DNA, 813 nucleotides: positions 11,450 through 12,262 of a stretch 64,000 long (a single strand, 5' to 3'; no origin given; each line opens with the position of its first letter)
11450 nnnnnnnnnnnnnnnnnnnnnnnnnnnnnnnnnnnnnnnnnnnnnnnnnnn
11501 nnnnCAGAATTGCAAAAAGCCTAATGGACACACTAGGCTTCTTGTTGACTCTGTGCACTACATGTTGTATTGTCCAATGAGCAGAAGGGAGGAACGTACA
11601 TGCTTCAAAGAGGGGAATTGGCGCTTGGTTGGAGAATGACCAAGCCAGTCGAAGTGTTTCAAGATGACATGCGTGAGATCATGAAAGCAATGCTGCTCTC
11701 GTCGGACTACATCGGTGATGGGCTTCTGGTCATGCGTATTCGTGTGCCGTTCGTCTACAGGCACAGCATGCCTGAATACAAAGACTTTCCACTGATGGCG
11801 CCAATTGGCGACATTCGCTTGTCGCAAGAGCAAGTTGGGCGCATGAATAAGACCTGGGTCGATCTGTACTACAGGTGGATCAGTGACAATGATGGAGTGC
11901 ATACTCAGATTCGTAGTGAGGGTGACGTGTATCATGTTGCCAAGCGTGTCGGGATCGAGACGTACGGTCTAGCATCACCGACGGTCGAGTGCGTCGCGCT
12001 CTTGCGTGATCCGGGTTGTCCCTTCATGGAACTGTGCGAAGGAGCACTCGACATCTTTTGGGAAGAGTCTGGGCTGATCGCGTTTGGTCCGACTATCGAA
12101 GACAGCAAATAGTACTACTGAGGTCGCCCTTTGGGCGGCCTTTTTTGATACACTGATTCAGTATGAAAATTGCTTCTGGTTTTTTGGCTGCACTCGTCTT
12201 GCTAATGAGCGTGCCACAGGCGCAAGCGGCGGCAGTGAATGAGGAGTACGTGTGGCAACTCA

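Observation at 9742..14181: Dispersed array of four divergent paralogs (A-D) of an uncharacterised ~160-aa protein family with a conserved SP-x-V/I-EC-[VI]-x-x-L-x-x-P block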

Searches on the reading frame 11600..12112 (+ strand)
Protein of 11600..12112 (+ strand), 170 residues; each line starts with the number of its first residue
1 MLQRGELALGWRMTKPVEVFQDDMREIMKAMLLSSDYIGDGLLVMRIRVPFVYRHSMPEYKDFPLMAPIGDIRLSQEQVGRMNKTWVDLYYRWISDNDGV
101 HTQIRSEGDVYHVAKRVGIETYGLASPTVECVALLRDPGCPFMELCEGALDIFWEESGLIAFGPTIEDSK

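Call 4: search_protein_families(library=pfam, proteins=[window:11600-12112:+], max_evalue=1)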
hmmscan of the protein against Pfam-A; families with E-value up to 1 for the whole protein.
window:11600-12112:+ (170 aa): 0 families

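Call 5: search_protein_families(library=ncbifam, proteins=[window:11600-12112:+], max_evalue=1)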
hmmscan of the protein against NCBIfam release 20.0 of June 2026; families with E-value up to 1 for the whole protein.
window:11600-12112:+ (170 aa): 0 families

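Call 6: find_homologous_proteins(query=window:11600-12112:+, max_evalue=0.01)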
Query window:11600-12112:+ (170 aa): 1 proteins with E <= 0.01 among 7 candidates.
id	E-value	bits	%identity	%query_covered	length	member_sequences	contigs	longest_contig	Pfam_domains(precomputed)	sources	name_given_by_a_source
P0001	3.5e-112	390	100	100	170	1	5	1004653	-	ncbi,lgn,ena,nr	ncbi:MAG: hypothetical protein KC877_01850 [Candidatus Kaiserbacteria bacterium]|nr:hypothetical pro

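Call 12: search_solved_structures(query=A1, max_evalue=10)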
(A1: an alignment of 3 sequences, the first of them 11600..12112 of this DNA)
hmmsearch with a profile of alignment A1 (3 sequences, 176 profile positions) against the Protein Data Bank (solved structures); distinct sequences matched with E-value up to 10: 1.
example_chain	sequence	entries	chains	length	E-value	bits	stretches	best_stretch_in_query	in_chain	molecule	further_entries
3cg6_A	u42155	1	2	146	0.65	12.7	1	94-144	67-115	Growth arrest and DNA-damage-inducible 45 gamma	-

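Call 13: find_encoding_contigs(protein=P0001, flank=10000, max_places=6)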
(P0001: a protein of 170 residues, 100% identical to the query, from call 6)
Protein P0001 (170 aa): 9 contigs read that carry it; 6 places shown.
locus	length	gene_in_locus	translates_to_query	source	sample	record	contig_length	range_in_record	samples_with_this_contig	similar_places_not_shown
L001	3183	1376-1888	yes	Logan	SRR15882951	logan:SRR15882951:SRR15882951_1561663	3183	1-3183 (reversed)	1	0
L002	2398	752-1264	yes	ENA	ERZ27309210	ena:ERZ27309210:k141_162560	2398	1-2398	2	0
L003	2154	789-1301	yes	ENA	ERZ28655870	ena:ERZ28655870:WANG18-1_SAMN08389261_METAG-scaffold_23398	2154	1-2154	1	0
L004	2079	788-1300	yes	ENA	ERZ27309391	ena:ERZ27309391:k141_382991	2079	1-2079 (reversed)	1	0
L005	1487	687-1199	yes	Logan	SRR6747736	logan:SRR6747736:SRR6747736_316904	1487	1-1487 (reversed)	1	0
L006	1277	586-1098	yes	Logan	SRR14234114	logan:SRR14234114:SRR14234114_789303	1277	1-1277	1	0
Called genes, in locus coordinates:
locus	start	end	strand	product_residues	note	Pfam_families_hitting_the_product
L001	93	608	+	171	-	-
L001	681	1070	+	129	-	PF08570:DUF1761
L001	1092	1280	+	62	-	-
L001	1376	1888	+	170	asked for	-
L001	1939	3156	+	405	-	-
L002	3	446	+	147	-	?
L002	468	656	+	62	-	-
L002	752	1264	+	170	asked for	-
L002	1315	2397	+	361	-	?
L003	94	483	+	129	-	PF08570:DUF1761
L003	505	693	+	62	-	-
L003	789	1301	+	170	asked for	-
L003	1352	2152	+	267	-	?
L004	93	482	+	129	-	PF08570:DUF1761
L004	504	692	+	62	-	-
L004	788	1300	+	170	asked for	-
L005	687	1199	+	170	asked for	-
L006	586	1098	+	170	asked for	-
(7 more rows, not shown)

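Call 16: search_protein_representatives(alignment_id=A1)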
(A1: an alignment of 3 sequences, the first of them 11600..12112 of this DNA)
Query: 3 sequences, 176 profile positions. Proteins with E-value up to 0.001 (for the whole library): 7; up to 1e-10: 5; up to 1e-30: 3. The best 7 are listed.
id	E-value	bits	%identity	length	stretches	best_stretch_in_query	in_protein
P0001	1.5e-76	272.1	-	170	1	7-176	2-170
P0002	2.4e-72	258.4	-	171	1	2-168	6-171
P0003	2.2e-67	242.2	-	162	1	1-176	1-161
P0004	8.9e-20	87.2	-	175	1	32-161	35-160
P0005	1.7e-17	79.7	-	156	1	25-161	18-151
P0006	5.2e-08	48.9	-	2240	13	4-35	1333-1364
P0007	1.2e-05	41.1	-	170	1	20-161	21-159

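Call 19: find_homologous_proteins(query=A2, max_evalue=0.01)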
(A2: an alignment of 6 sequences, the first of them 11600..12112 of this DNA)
Query A2 (6 sequences) (170 aa, profile of the alignment): 3 proteins with E <= 0.01 among 539 candidates.
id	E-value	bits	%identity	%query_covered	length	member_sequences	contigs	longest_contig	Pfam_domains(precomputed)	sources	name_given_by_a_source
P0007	2.7e-60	221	23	81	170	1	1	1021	-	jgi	jgi:hypothetical protein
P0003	1.8e-58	215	28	42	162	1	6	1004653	-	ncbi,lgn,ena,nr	ncbi:MAG: hypothetical protein KC877_01835 [Candidatus Kaiserbacteria bacterium]|nr:hypothetical pro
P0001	1.9e-55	205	100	100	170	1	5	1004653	-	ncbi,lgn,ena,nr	ncbi:MAG: hypothetical protein KC877_01850 [Candidatus Kaiserbacteria bacterium]|nr:hypothetical pro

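Call 20: find_encoding_contigs(protein=P0004, flank=10000)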
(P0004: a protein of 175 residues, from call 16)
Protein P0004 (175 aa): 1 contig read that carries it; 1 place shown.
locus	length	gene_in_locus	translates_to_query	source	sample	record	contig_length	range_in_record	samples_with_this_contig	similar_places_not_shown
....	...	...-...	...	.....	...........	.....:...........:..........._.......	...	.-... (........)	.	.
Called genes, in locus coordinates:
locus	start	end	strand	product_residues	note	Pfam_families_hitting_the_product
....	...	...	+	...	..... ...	-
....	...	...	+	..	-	?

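Call 21: find_encoding_contigs(protein=P0005, flank=10000)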
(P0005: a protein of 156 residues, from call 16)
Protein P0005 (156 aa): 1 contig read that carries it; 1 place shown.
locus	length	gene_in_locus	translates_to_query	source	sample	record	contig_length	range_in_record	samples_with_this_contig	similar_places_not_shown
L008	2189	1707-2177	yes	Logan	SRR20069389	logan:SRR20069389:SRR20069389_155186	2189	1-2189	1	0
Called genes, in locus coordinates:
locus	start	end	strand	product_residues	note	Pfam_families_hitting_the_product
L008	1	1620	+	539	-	?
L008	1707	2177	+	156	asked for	-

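Call 33: search_protein_families(library=padloc, proteins=[window:11600-12112:+], max_evalue=1)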
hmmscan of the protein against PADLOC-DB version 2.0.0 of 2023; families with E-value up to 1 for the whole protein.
window:11600-12112:+ (170 aa): 0 families

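Call 34: predict_structure(alignment_id=A2)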
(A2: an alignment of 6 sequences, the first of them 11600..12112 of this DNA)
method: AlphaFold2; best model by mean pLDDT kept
length: 170 residues; sequences in the alignment: 6
mean_pLDDT: 83.7   pTM: 0.78
mean pLDDT of the five models: 83.7, 83.4, 83.1, 82.9, 82.0
residues with pLDDT >= 90: 68; 70-90: 77; 50-70: 18; < 50: 7
segments of 3 or more residues with pLDDT < 50: 166-170
pLDDT, mean of each block of 10 residues (from residue 1): 72 91 90 86 92 88 89 81 92 75 82 84 79 83 88 91 61
secondary structure, 60 per line:
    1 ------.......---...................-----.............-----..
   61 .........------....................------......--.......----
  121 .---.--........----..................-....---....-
elements in order: E7-13 H17-35 E41-53 E59-69 H76-95 E102-107 E110-116 E128-135 H140-157 E159-162 H166-169

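Call 45: fold_search(model_id=the predicted structure, library=pdb)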
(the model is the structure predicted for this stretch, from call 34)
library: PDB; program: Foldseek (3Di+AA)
matches with E <= 10: 1068; with E <= 0.001: 0
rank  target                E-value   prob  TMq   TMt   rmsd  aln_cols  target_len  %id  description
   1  2o99_A                1.7e-03  0.98  0.38  0.36  13.8       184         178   11  The crystal structure of E.coli IclR C-terminal fragment in complex with glyoxylate (released 2007-04-10)
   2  8yl2_B                3.0e-03  0.94  0.29  0.20   8.4       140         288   15  Crystal Structure of Homo Tetrameric RagA-like small GTPase from Asgard Lokiarchaeota (LokiRagO) in complex with GTP (released 2025-09-10)
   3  8yl2_A                3.4e-03  0.93  0.29  0.20   8.5       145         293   15  Crystal Structure of Homo Tetrameric RagA-like small GTPase from Asgard Lokiarchaeota (LokiRagO) in complex with GTP (released 2025-09-10)
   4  7ui9_t                4.6e-03  0.25  0.18  0.15  18.8       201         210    7  Core Mediator-PICearly (Copy A) (released 2023-02-15)
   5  5tjj_A                5.9e-03  0.87  0.33  0.25   9.2       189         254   11  Crystal structure of IcIR transcriptional regulator from Alicyclobacillus acidocaldarius (released 2016-10-26)
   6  5x6u_B                6.6e-03  0.99  0.36  0.47   7.0       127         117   12  Crystal structure of human heteropentameric complex (released 2017-12-06)
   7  3mq0_B                6.6e-03  0.84  0.32  0.24  14.1       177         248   12  Crystal Structure of Agobacterium tumefaciens repressor BlcR (released 2011-03-30)
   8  7t3b_D                7.0e-03  0.99  0.41  0.27   5.7       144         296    8  GATOR1-RAG-RAGULATOR - GAP Complex (released 2022-04-06)
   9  8yl2_C                7.0e-03  0.75  0.26  0.18   8.8       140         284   14  Crystal Structure of Homo Tetrameric RagA-like small GTPase from Asgard Lokiarchaeota (LokiRagO) in complex with GTP (released 2025-09-10)
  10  3mq0_A                7.9e-03  0.75  0.28  0.22  12.6       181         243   11  Crystal Structure of Agobacterium tumefaciens repressor BlcR (released 2011-03-30)
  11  6s6a_B                8.4e-03  0.96  0.36  0.24   6.8       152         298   10  Crystal structure of RagA-Q66L/RagC-T90N GTPase heterodimer complex (released 2019-10-16)
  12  5y3a_G                9.5e-03  0.97  0.35  0.47   7.2       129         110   12  Crystal structure of Ragulator complex (p18 49-161) (released 2017-12-27)
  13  4gwp_F                1.1e-02  0.16  0.17  0.15  18.2       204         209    8  Structure of the Mediator Head Module from S. cerevisiae (released 2012-10-31)
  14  6ehp_B                1.2e-02  0.97  0.35  0.46   7.4       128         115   13  The crystal structure of the human LAMTOR complex (released 2017-10-04)
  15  5y39_G                1.2e-02  0.93  0.34  0.43   7.5       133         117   12  Crystal structure of Ragulator complex (p18 76-145) (released 2017-12-06)
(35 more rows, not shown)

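Call 61: fold_search(model_id=the predicted structure, library=viral)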
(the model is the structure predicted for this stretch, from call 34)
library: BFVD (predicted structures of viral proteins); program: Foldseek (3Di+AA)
matches with E <= 10: 1115; with E <= 0.001: 1
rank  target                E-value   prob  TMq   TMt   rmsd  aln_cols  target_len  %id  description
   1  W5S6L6                8.0e-04  0.92  0.29  0.20  16.9       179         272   11  Uncharacterized protein [Pithovirus sibericum]
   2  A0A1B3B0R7            1.7e-03  0.99  0.31  0.40   9.7       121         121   11  Uncharacterized protein [Gordonia phage Jumbo]
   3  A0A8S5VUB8            2.5e-03  0.99  0.45  0.35   6.2       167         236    5  GAF domain-containing protein [Ackermannviridae sp.]
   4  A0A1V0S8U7            3.0e-03  0.85  0.26  0.31  14.1       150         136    9  Uncharacterized protein [Catovirus CTV1]
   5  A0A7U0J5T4            4.1e-03  0.85  0.29  0.32  15.3       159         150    7  (no name in the UniProt tables at hand)
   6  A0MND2                5.5e-03  0.41  0.18  0.19  15.8       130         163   15  (no name in the UniProt tables at hand)
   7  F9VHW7                1.6e-02  0.16  0.17  0.17  15.7       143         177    9  (no name in the UniProt tables at hand)
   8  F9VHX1                1.8e-02  0.30  0.21  0.20  16.4       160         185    8  (no name in the UniProt tables at hand)
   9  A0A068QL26            1.8e-02  0.21  0.18  0.11  16.8       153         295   12  Proliferating cell nuclear antigen [Armadillidium vulgare iridescent virus]
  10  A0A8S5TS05            2.1e-02  0.97  0.48  0.37   5.8       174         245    7  Uncharacterized protein [Siphoviridae sp. ctEw721]
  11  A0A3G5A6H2            2.1e-02  0.80  0.26  0.31  12.4       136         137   10  Uncharacterized protein [Hyperionvirus sp.]
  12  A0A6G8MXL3            2.1e-02  0.23  0.17  0.21  12.6       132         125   15  Uncharacterized protein [Cedratvirus kamchatka]
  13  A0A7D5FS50            2.2e-02  0.60  0.22  0.31   9.0        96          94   12  (no name in the UniProt tables at hand)
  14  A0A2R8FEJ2            2.3e-02  0.57  0.26  0.30  11.2       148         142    8  Uncharacterized protein [Brazilian cedratvirus IHUMI]
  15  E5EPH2                2.8e-02  0.85  0.29  0.48   9.4       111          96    6  Uncharacterized protein [Acinetobacter phage Acj9]
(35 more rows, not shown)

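Call 62: search_protein_families(library=phrogs, proteins=[window:11600-12112:+, P0004, P0005, P0007], max_evalue=1)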
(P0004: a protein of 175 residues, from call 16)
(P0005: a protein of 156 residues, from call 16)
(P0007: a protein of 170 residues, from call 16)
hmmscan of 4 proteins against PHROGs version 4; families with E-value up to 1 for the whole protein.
window:11600-12112:+ (170 aa): 1 family
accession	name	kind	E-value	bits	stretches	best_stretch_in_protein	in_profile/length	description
phrog_9711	-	unknown function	0.46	11.5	1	71-109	26-63/78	-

P0004 (175 aa): 1 family
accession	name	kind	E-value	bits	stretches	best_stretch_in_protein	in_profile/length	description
phrog_27582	-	unknown function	0.11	13.6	1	79-100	26-47/66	-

P0005 (156 aa): 0 families

P0007 (170 aa): 0 families

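Call 71: search_solved_structures(query=A5, max_evalue=10)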
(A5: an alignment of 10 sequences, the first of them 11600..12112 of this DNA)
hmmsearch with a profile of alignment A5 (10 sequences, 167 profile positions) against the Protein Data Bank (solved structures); distinct sequences matched with E-value up to 10: 2.
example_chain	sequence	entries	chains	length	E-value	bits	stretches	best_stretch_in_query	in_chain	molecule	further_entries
3uul_A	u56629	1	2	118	0.16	14.8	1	25-101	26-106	utrophin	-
3gjn_A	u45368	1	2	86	1.2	12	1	58-101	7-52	Colicin-E9 immunity protein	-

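Call 72: search_protein_families(library=pfam, alignment_id=A5, max_evalue=5)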
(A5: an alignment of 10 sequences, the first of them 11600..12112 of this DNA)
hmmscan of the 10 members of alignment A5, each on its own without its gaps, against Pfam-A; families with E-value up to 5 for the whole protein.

A. member 1, window:11600-12112:+ (170 aa): 0 families

B. families by the number of members that match (of 10 scanned): 0 families

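Call 79: search_dna_similar(query=window:11600-12112:+, collection=plasmids, mode=protein, max_evalue=0.01)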
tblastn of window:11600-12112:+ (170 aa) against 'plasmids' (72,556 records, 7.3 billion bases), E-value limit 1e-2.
No match.
